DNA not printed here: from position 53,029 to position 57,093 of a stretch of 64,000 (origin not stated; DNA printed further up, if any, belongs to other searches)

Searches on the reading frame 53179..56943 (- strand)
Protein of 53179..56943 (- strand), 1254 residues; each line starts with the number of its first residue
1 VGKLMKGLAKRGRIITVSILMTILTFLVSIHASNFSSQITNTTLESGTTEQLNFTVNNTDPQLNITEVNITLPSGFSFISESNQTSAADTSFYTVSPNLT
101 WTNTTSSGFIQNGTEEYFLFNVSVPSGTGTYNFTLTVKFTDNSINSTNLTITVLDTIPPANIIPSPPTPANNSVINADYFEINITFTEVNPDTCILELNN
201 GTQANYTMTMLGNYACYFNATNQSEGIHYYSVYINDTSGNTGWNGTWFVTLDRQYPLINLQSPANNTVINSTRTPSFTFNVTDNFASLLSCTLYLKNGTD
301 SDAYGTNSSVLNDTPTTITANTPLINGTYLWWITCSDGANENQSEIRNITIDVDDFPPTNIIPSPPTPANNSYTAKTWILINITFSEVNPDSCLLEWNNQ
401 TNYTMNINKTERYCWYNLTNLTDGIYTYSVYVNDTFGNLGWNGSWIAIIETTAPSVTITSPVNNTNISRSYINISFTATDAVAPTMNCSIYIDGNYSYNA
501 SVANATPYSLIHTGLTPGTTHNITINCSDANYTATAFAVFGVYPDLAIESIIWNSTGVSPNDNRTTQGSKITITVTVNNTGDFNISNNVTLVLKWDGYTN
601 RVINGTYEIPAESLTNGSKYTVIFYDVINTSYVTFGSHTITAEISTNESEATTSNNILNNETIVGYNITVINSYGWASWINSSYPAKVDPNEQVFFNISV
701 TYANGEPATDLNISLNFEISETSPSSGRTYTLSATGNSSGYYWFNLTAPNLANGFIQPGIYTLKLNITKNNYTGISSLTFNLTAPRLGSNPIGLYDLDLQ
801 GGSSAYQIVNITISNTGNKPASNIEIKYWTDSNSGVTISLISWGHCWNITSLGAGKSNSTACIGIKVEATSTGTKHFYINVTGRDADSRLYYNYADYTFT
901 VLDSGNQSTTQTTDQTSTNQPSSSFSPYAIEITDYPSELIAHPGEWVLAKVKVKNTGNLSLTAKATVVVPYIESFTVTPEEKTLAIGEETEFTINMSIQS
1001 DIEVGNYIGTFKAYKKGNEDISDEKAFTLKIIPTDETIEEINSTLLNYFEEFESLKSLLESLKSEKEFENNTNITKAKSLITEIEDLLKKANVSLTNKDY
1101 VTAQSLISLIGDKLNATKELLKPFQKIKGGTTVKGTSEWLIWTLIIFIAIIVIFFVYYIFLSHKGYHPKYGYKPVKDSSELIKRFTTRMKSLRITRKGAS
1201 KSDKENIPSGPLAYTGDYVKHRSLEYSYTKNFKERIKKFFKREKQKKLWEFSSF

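Call 31: search_protein_families(library=pfam, max_evalue=0.001, proteins=[window:53179-56943:-])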
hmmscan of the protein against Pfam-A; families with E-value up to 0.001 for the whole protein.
window:53179-56943:- (1254 aa): 3 families
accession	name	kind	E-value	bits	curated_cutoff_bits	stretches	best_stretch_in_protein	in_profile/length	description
PF17957.7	Big_7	-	1.6e-06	29.1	24.1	1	454-525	1-70/70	Bacterial Ig domain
PF22067.2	Cep192_D3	-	2.7e-05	24.6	27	1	939-999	11-70/99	Cep192 domain 3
PF07705.17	CARDB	-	3.1e-05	24.5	22.7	1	544-658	2-99/101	CARDB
